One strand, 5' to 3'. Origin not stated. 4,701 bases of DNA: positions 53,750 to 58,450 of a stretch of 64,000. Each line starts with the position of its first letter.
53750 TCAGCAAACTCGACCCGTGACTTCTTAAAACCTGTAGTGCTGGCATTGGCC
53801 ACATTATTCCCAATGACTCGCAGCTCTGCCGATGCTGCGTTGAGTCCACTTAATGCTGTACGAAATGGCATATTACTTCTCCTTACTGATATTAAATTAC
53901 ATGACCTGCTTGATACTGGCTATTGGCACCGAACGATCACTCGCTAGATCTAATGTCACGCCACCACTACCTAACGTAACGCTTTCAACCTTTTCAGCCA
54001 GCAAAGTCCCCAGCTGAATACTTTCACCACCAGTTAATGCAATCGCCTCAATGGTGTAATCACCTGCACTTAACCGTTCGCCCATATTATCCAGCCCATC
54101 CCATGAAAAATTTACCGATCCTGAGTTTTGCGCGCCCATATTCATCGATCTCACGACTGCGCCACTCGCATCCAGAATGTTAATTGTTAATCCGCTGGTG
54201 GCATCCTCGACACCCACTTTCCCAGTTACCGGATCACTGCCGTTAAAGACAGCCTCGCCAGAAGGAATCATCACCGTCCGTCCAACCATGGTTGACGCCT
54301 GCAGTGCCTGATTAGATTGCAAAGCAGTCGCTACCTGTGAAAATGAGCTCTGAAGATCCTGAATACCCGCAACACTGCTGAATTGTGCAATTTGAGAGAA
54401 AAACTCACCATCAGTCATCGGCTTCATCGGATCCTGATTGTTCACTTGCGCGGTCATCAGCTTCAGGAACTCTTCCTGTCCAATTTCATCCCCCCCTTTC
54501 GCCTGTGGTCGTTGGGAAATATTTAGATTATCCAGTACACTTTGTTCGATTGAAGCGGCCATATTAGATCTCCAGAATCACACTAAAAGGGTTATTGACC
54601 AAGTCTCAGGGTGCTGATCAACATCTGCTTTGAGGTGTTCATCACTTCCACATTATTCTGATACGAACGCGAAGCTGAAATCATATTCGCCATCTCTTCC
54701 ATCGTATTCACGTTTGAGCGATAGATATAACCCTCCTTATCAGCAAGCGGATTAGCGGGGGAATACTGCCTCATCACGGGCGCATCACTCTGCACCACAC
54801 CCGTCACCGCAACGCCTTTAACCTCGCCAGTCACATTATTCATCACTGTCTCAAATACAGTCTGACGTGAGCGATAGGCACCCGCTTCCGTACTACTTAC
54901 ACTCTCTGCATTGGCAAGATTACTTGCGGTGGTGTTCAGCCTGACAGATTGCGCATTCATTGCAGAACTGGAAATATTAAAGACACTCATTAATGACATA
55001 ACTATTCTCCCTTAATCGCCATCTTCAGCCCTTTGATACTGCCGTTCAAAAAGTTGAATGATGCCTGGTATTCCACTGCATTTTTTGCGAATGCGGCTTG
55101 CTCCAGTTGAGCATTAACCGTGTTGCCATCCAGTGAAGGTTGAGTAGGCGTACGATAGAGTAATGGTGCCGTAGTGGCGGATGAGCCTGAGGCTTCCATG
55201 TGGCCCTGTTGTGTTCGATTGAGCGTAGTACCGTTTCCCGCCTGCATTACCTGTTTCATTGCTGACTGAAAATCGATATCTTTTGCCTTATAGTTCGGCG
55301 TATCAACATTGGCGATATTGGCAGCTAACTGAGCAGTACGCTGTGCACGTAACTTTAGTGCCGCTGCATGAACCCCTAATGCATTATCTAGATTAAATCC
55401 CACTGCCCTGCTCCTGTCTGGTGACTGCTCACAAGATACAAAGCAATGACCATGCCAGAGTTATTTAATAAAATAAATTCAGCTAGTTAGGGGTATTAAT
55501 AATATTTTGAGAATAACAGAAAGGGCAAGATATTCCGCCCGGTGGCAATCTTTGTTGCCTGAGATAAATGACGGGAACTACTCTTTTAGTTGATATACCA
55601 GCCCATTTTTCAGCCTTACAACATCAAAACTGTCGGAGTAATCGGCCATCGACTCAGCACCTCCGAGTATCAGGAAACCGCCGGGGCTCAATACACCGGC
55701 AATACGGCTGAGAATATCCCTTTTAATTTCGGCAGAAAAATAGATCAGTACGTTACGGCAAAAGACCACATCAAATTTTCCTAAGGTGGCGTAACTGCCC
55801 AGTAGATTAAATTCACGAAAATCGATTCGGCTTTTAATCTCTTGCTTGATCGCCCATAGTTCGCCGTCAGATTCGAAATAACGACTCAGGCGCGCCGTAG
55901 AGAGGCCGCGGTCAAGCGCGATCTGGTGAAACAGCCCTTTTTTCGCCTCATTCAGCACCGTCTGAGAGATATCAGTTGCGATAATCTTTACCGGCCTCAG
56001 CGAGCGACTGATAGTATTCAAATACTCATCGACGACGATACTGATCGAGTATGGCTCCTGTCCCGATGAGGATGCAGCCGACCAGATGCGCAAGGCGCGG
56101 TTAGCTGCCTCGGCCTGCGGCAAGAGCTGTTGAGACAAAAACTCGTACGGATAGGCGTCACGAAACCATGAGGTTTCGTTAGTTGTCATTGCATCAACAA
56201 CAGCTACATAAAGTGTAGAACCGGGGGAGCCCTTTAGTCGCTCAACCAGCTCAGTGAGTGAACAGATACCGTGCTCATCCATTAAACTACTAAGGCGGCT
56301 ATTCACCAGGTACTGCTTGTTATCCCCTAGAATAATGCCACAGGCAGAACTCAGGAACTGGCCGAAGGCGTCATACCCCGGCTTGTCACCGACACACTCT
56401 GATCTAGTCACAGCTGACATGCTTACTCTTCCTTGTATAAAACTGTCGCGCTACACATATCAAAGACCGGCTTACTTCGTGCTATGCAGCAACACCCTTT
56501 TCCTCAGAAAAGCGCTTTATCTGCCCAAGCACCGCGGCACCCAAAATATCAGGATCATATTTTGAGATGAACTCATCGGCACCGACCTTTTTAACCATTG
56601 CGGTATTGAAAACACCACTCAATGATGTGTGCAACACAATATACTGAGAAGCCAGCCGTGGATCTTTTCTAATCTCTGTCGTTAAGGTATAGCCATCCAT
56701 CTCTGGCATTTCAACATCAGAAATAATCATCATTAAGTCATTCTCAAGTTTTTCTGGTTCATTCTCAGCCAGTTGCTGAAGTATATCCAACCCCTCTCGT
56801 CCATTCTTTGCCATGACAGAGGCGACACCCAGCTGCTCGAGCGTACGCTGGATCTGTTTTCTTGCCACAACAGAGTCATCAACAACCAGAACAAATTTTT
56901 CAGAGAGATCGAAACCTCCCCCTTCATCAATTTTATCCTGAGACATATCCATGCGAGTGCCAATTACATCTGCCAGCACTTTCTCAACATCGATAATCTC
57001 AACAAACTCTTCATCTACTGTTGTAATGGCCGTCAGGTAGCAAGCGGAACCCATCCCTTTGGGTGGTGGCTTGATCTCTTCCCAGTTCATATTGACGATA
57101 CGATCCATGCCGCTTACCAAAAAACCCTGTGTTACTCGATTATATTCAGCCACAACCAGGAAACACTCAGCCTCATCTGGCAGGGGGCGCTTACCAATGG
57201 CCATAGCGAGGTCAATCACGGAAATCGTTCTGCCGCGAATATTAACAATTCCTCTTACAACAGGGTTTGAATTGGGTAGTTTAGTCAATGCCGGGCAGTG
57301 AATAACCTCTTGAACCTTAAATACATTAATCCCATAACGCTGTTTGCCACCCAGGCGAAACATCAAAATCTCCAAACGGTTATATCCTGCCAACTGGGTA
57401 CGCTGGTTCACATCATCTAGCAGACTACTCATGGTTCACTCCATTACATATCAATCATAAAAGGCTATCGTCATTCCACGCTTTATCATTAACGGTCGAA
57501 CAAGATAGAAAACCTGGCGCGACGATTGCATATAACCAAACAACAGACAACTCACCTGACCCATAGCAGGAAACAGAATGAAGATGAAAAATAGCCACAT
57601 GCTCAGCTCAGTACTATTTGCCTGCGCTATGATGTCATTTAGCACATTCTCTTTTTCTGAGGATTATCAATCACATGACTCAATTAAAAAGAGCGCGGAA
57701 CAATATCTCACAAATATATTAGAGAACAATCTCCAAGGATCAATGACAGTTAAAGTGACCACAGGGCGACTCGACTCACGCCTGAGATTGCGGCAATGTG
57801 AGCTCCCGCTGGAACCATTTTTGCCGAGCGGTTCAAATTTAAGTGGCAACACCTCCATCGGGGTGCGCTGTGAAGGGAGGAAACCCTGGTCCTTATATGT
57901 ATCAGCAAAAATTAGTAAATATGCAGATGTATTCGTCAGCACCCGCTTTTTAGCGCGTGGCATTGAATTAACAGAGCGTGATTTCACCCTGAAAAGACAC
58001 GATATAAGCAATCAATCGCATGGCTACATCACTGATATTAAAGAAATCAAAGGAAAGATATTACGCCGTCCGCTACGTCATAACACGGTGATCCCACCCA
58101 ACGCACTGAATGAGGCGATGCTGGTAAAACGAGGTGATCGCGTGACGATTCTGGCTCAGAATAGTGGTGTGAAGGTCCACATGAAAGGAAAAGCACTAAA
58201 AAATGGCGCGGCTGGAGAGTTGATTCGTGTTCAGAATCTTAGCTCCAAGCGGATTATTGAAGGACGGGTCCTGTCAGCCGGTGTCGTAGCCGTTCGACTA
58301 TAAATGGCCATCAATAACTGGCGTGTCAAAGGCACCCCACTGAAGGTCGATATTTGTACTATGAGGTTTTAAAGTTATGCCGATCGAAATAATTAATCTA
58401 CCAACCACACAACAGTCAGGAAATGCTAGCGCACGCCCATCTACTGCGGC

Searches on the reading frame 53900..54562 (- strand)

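Call 44: search_protein_families(library=pfam, proteins=[window:53900-54562:-], max_evalue=0.0001)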
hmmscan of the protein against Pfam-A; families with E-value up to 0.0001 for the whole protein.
window:53900-54562:- (221 aa): 3 families
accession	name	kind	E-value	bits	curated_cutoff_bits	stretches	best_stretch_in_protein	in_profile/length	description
PF13860.13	FlgD_ig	-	6.3e-20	71.4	27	1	105-178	4-78/79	FlgD Ig-like domain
PF03963.19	FlgD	-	6.5e-19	68.4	27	1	16-75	15-74/75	Flagellar hook capping protein - N-terminal region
PF13861.12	FLgD_tudor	-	6.5e-17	61.9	26.9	1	84-218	1-58/58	FlgD Tudor-like domain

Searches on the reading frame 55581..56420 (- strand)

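Call 48: search_protein_families(library=pfam, proteins=[window:55581-56420:-], max_evalue=0.0001)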
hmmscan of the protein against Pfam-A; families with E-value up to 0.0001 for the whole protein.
window:55581-56420:- (280 aa): 5 families
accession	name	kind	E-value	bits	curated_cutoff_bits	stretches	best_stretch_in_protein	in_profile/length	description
PF01739.24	CheR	-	2.4e-55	187.4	27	1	81-271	1-192/195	CheR methyltransferase, SAM binding domain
PF03705.20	CheR_N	-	7e-10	38.9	27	1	16-66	3-53/53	CheR methyltransferase, all-alpha domain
PF08242.18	Methyltransf_12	-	4.6e-07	30.9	30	1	135-250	12-98/98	Methyltransferase domain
PF13649.12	Methyltransf_25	-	3.1e-06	28.2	27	0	198-248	47-97/97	Methyltransferase domain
PF08241.18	Methyltransf_11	-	1.2e-05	26.3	21.2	0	213-252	58-95/95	Methyltransferase domain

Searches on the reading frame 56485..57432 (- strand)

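Call 48: search_protein_families(library=pfam, proteins=[window:56485-57432:-], max_evalue=0.0001)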
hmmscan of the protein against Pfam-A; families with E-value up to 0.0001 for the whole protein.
window:56485-57432:- (316 aa): 2 families
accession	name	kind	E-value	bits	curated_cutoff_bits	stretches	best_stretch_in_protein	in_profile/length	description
PF01584.24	CheW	-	2.5e-33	115.1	23.5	1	21-155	1-136/138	CheW-like domain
PF00072.30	Response_reg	-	2e-15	57.3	30.2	1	181-292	1-100/111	Response regulator receiver domain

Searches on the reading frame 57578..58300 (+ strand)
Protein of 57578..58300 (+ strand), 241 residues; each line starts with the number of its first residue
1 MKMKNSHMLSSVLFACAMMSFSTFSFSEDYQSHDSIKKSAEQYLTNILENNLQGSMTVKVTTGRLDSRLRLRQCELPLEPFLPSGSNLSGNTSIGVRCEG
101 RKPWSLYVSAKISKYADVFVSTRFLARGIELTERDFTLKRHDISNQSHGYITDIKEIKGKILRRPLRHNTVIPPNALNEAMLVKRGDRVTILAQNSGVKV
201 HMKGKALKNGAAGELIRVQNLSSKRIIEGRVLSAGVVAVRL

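Call 48: search_protein_families(library=pfam, proteins=[window:57578-58300:+], max_evalue=0.0001)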
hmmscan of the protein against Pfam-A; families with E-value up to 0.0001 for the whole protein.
window:57578-58300:+ (241 aa): 3 families
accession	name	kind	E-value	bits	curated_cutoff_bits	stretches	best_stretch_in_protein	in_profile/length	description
PF13144.11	ChapFlgA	-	1.6e-35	122.3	23.8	1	117-239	2-122/122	Chaperone for flagella basal body P-ring formation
PF17656.6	ChapFlgA_N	-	2.9e-19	69.6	27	1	36-112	1-75/77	FlgA N-terminal domain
PF08666.17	SAF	-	2.3e-09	38.1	21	1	117-177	2-62/63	SAF domain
